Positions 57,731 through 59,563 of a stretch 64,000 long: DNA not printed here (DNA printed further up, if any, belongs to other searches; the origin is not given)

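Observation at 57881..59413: Three-domain copper-handling fusion: HMA + DsbD_2-like membrane core + cupredoxin-like C-terminal domain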

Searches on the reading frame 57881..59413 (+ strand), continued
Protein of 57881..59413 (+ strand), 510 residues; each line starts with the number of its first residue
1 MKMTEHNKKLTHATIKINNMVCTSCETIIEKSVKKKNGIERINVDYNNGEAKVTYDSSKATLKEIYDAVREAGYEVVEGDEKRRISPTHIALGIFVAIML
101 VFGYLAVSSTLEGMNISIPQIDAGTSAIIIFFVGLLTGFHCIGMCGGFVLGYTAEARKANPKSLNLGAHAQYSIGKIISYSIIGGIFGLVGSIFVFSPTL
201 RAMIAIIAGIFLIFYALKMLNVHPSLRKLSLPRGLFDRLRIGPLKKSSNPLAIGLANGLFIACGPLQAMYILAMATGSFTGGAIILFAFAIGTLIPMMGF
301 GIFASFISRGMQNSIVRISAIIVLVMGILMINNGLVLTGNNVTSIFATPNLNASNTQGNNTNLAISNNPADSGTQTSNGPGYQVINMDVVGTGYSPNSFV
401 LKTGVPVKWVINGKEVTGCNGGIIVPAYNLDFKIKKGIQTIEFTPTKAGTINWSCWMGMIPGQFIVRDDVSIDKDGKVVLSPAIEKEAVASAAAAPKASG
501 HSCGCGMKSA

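Call 58: search_protein_families(library=pfam, proteins=[L072:3505-4218:-, L072:4669-5661:-, L072:5983-7656:+, L072:7854-8720:-, L072:9381-10493:-, L072:10493-11254:-, L079:2873-4777:+, L079:4752-5237:+, L079:5084-5938:+, L079:10201-10797:-], max_evalue=0.001)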
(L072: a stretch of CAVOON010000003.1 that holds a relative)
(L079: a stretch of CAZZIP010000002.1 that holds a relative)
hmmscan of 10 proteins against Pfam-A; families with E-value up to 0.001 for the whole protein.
L072:3505-4218:- (237 aa): 0 families

L072:4669-5661:- (330 aa): 3 families
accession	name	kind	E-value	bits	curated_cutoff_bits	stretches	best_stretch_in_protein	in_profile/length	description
PF23457.1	LysM2_NFP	-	1.9e-05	25.1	36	1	278-325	7-54/56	NFP LysM2 domain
PF01476.26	LysM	-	4e-05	23.9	20.9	1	279-325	1-43/43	LysM domain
PF17197.9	DUF5134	-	4.7e-05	23.8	29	1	56-202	6-150/152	Domain of unknown function (DUF5134)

L072:5983-7656:+ (557 aa): 4 families
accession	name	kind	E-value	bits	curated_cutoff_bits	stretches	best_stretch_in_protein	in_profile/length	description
PF13386.12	DsbD_2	-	1.3e-47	162.7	24.9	1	123-321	2-198/199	Cytochrome C biogenesis protein transmembrane region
PF00403.32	HMA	-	2.4e-14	53.9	24.8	1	7-67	1-61/62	Heavy-metal-associated domain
PF02683.22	DsbD_TM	-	8.9e-09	35.4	27.1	1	120-326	5-217/219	Cytochrome C biogenesis protein transmembrane domain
PF01476.26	LysM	-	0.00014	22.2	20.9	1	506-552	1-43/43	LysM domain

L072:7854-8720:- (288 aa): 1 family
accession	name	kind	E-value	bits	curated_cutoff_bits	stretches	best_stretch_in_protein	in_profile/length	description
PF03050.20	DDE_Tnp_IS66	-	2.5e-29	103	23.1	1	5-249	19-283/284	Transposase IS66 family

L072:9381-10493:- (370 aa): 0 families

L072:10493-11254:- (253 aa): 2 families
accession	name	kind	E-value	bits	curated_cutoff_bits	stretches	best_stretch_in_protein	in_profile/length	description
PF00975.26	Thioesterase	-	7.3e-40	138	26.4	1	21-244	2-224/226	Thioesterase domain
PF12697.13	Abhydrolase_6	-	8.6e-07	30.3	26.3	1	27-240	5-216/217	Alpha/beta hydrolase family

L079:2873-4777:+ (634 aa): 2 families
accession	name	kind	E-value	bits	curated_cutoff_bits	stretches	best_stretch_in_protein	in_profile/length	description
PF00488.27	MutS_V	-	6.2e-30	105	30.2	1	448-587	2-142/188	MutS domain V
PF05192.23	MutS_III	-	4.9e-07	30.7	34.1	1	136-195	19-78/194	MutS domain III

L079:4752-5237:+ (161 aa): 1 family
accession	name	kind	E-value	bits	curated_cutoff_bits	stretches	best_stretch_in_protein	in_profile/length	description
PF01613.24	Flavin_Reduct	-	1.4e-37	129.6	27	1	10-146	3-146/153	Flavin reductase like domain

L079:5084-5938:+ (284 aa): 2 families
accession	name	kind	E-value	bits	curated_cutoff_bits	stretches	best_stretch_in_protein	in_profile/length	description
PF13419.12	HAD_2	-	5.6e-27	95.4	23.8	1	59-234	1-173/178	Haloacid dehalogenase-like hydrolase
PF00702.32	Hydrolase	-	2.9e-25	90.2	26.4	1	57-233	2-191/191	haloacid dehalogenase-like hydrolase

L079:10201-10797:- (198 aa): 1 family
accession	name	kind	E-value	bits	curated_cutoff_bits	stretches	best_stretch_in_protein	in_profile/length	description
PF04367.18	DUF502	-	2.4e-19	69.6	23.8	1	60-154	3-107/107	Protein of unknown function (DUF502)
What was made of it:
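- Tried and rejected: Neighbourhoods of the two alphaproteobacterial copies without CopA gave no functional clue (DUF5134-LysM protein, IS66 transposase; call 58).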

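Call 60: search_protein_families(library=pfam, proteins=[L066:5135-5608:+, L062:7407-8180:+, L063:8097-8429:+, L021:10325-10669:+, L064:5530-5856:+, L026:4268-4762:+, L029:3386-4132:+, L056:7017-7685:+, L023:768-1403:+, L056:85-591:+], max_evalue=0.001)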
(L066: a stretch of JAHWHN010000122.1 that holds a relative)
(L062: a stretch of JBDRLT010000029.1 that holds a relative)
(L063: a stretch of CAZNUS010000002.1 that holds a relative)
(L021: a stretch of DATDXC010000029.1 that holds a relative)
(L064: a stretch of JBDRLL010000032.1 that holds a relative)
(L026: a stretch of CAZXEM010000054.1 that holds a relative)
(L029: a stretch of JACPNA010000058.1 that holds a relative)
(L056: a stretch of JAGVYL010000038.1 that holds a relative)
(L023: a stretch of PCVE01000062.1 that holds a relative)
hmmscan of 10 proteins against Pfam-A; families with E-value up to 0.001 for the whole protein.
L066:5135-5608:+ (157 aa): 1 family
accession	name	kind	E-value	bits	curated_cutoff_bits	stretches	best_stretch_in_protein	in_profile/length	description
PF10080.14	FtrD-like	-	1e-24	87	26.3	1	57-156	5-101/101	Membrane iron-sulfur containing protein FtrD-like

L062:7407-8180:+ (257 aa): 4 families
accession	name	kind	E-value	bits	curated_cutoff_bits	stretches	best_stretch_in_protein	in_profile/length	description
PF13462.12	Thioredoxin_4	-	3.9e-38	131.7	23.2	1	86-248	4-165/165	Thioredoxin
PF01323.26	DSBA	-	4e-20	72.8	25.6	1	98-246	1-190/191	DSBA-like thioredoxin domain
PF13098.12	Thioredoxin_2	-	5.3e-09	36.8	27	1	98-245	8-103/104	Thioredoxin-like domain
PF13192.12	Thioredoxin_3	-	0.00013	22.3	24.8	0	204-235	31-63/76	Thioredoxin domain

L063:8097-8429:+ (110 aa): 2 families
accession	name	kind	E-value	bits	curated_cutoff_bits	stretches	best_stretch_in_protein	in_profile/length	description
PF01022.26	HTH_5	-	2.5e-11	43.7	22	1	27-69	3-45/47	Bacterial regulatory protein, arsR family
PF01978.25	TrmB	-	9.1e-05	22.7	25.6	1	35-82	18-65/68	Sugar-specific transcriptional regulator TrmB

L021:10325-10669:+ (114 aa): 1 family
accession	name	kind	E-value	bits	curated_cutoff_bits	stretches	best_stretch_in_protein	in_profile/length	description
PF00085.26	Thioredoxin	-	0.00057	20.3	23.5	0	36-88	20-78/103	Thioredoxin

L064:5530-5856:+ (108 aa): 1 family
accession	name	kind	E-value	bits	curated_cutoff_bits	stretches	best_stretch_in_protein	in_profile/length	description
PF07883.17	Cupin_2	-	1.9e-08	34.3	27.2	1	40-103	3-68/70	Cupin domain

L026:4268-4762:+ (164 aa): 1 family
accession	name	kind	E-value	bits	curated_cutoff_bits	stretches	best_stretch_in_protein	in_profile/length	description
PF07884.19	VKOR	-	2.4e-28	99.4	27.5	1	12-148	2-133/134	Vitamin K epoxide reductase family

L029:3386-4132:+ (248 aa): 3 families
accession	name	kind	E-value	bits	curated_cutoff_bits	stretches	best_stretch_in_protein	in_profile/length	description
PF00705.23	PCNA_N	-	6.7e-15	55.4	20.3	1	8-95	9-96/127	Proliferating cell nuclear antigen, N-terminal domain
PF02747.20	PCNA_C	-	1.1e-11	45.5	23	1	123-243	2-127/128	Proliferating cell nuclear antigen, C-terminal domain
PF04139.18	Rad9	-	0.00051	20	25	1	14-174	4-176/253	Rad9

L056:7017-7685:+ (222 aa): 14 families
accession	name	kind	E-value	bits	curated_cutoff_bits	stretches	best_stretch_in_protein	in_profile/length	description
PF08241.18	Methyltransf_11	-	9.3e-21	74.7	21.2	1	69-164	1-95/95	Methyltransferase domain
PF13649.12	Methyltransf_25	-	1.2e-19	71.2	27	1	68-160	1-97/97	Methyltransferase domain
PF13847.12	Methyltransf_31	-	4.4e-19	69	27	1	63-202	2-145/145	Methyltransferase domain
PF13489.12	Methyltransf_23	-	5.8e-16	59.1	27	1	59-207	17-163/164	Methyltransferase domain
PF01209.24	Ubie_methyltran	-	4.8e-13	49.5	20.1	1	28-168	12-155/233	ubiE/COQ5 methyltransferase family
PF08242.18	Methyltransf_12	-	6.8e-13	49.6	30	1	69-161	1-97/98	Methyltransferase domain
PF07021.18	MetW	-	4.9e-09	36.5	21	1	66-169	15-112/193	Methionine biosynthesis protein MetW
PF05175.20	MTS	-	1.8e-05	24.9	23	1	57-197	25-168/170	Methyltransferase small domain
PF02353.26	CMAS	-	8.5e-05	22.4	27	1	67-167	65-167/273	Mycolic acid cyclopropane synthetase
PF03141.22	Methyltransf_29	-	0.00015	21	23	1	53-210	105-270/506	Putative S-adenosyl-L-methionine-dependent methyltransferase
PF12147.14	Methyltransf_20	-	0.00044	20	21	0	137-209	218-295/309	Putative methyltransferase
PF13679.12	Methyltransf_32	-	0.00064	20.1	27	0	56-108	17-72/143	Methyltransferase domain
PF11599.14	AviRa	-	0.00075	19.5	25.7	0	58-110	45-98/232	RRNA methyltransferase AviRa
PF03291.22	mRNA_G-N7_MeTrfase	-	0.00094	18.8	26.6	0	41-112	40-107/315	mRNA (guanine-N(7))-methyltransferase domain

L023:768-1403:+ (211 aa): 1 family
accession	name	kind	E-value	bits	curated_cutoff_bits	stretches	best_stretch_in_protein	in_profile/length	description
PF22175.2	Ogg-HhH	-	4.1e-60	202.7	27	1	19-191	1-172/173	8-oxoguanine DNA glycosylase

L056:85-591:+ (168 aa): 3 families
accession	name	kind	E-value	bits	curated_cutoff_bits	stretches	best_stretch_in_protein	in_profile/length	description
PF24034.1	DUF7343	-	2.3e-10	40.6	27.6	1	110-167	4-61/62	Domain of unknown function (DUF7343)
PF01047.28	MarR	-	1.4e-06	28.5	24.6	1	118-158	11-51/59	MarR family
PF12802.13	MarR_2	-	0.00051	20.6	27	1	119-158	16-54/61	MarR family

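Call 69: search_dna_similar(query=window:58130-59410:+, collection=plasmids, mode=protein, max_evalue=0.00001, max_rows=25)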
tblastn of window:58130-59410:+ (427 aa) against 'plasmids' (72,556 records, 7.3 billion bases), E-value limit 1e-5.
Records with a match: 16; places in all: 19; records where one place covers at least 80% of the query: 2.
Best place of each record, by identity: <60% 16.
By first word of the organism name: Streptomyces 4; Stenotrophomonas 2; Acetoanaerobium 1; Candidatus 1; Deinococcus 1; Natronorubrum 1; Tsukamurella 1; Mycolicibacterium 1; Natrinema 1; Oscillatoria 1; and 2 more.
By predicted mobility (MOB-suite, as given by PLSDB): non-mobilizable 15; conjugative 1.
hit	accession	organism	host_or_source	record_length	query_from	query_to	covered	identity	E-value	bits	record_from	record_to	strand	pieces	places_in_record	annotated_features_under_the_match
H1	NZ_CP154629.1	Acetoanaerobium noterae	cell culture,Sludge of a digestion ...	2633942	35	388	83%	33.7%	2e-52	196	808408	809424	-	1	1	none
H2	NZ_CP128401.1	Candidatus Chlorohelix allophototropha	Single colony of Candidatus Chlorohelix ...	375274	3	386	90%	28.1%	8e-14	81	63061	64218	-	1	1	sulfite exporter TauE/SafE family protein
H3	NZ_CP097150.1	Deinococcus sp. QL22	-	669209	109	376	63%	28.2%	9e-22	105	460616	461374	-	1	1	sulfite exporter TauE/SafE family protein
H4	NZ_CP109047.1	Streptomyces sp. NBC_00637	-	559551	104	376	64%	27.0%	1e-14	84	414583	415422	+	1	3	sulfite exporter TauE/SafE family protein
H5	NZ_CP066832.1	Streptomyces liliifuscus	whole organism,soil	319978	104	388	67%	25.5%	1e-13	81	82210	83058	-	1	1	sulfite exporter TauE/SafE family protein | cation transporter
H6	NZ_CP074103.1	Streptomyces mirabilis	fresh creek bank soil, topsoil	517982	104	376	64%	25.9%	2e-12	77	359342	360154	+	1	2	sulfite exporter TauE/SafE family protein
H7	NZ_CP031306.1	Natronorubrum bangense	Cell culture,The Bange salt-alkaline ...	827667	41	314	64%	25.4%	5e-6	57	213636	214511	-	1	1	sulfite exporter TauE/SafE family protein | cation-translocating P-type ATPase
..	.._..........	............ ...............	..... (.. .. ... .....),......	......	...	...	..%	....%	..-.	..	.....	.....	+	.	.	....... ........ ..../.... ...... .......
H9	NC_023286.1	Streptomyces sp. F12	-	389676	104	376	64%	25.2%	3e-11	73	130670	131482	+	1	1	sulfite exporter TauE/SafE family protein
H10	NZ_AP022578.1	Mycolicibacterium aubagnense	-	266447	118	383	62%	24.5%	2e-7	61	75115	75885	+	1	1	sulfite exporter TauE/SafE family protein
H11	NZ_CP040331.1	Natrinema versiforme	-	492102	25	259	55%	26.6%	6e-7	60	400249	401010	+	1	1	sulfite exporter TauE/SafE family protein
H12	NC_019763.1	Oscillatoria nigro-viridis PCC 7112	-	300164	284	393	26%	28.6%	9e-7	59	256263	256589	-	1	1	cupredoxin domain-containing protein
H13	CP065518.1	Stenotrophomonas rhizophila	Kandelia candel (mangrove),cell culture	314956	275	384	26%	28.2%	2e-6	58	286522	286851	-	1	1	none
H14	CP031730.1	Stenotrophomonas rhizophila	Nusuttodinium aeruginosum,whole organism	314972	275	384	26%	28.2%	2e-6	58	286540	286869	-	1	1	hypothetical protein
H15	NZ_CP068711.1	Burkholderia thailandensis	soil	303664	289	383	22%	32.0%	4e-6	57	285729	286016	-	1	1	cupredoxin domain-containing protein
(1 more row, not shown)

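Call 70: get_annotated_region(hit=H4, flank=5000)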
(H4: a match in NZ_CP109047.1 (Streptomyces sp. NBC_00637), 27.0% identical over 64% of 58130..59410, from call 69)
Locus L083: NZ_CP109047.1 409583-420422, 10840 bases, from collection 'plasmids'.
description: Streptomyces sp. NBC_00637 strain NBC 00637 plasmid unnamed1, complete sequence
organism: Streptomyces sp. NBC_00637 (NCBI taxid 2903667)
taxonomy: Bacteria; Actinomycetota; Actinomycetes; Kitasatosporales; Streptomycetaceae; Streptomyces; Streptomyces sp. NBC 00637
host: -; source: -; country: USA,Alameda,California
typing (MOB-suite, as given by PLSDB): non-mobilizable
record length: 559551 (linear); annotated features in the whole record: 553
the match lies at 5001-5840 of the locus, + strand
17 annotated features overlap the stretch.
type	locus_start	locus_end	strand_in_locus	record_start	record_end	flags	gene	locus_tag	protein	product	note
CDS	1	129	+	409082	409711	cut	-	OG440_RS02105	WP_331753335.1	class I SAM-dependent methyltransferase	-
CDS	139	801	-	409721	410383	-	-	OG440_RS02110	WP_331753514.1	TlpA disulfide reductase family protein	-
CDS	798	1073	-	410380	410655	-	-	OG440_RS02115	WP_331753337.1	hypothetical protein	-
CDS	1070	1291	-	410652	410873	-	-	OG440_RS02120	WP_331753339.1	hypothetical protein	-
CDS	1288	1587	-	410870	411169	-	-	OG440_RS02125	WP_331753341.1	glutaredoxin family protein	-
CDS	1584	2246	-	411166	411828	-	-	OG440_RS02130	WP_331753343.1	peroxiredoxin family protein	-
CDS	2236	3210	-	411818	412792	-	-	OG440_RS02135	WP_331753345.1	cytochrome c biogenesis protein CcdA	GO:0017004 - cytochrome complex assembly [Evidence IEA]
CDS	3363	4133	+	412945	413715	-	-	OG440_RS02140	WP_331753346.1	cytochrome c biogenesis protein CcdA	GO:0017004 - cytochrome complex assembly [Evidence IEA]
CDS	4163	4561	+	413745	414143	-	-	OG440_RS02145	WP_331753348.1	hypothetical protein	-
CDS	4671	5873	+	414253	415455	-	-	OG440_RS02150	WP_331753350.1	sulfite exporter TauE/SafE family protein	-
CDS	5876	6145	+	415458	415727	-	-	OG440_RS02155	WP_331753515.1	cation transporter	-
CDS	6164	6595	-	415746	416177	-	-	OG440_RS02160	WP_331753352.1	heavy metal-responsive transcriptional regulator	-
CDS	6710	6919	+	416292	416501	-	-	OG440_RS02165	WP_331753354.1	heavy-metal-associated domain-containing protein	-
CDS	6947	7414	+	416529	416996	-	-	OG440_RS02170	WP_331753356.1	hypothetical protein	-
CDS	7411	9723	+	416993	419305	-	-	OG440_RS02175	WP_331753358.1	heavy metal translocating P-type ATPase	GO:0006812 - monoatomic cation transport [Evidence IEA]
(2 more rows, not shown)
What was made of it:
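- A separate reductant route therefore already exists there (call 70). In Streptomyces, canonical CcdA and TlpA genes sit beside the homologue, which suggests separate jobs (call 70).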

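Call 71: get_annotated_region(hit=H1, flank=5000)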
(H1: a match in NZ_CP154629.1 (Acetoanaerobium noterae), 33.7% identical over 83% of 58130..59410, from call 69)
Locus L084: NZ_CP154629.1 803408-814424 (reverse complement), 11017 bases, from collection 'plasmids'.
description: Acetoanaerobium noterae strain DSL2 plasmid pTPELB2, complete sequence
organism: Acetoanaerobium noterae (NCBI taxid 745369)
taxonomy: Bacteria; Bacillota; Clostridia; Peptostreptococcales; Filifactoraceae; Acetoanaerobium; Acetoanaerobium noterae
host: -; source: cell culture,Sludge of a digestion tower of a wastewater treatment plant; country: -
typing (MOB-suite, as given by PLSDB): non-mobilizable
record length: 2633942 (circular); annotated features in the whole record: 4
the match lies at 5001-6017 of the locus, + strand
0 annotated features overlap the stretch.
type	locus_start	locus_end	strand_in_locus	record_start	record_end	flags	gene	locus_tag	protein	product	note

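Call 72: list_cluster_members(proteins=[P0001])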
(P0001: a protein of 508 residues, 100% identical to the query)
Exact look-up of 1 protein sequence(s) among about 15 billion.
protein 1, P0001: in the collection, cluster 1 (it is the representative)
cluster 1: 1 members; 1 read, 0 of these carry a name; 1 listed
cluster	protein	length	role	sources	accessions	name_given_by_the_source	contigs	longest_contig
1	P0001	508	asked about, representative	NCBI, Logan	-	-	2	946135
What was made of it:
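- Tried and rejected: The exact-sequence cluster look-up gave no organism name (call 72).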
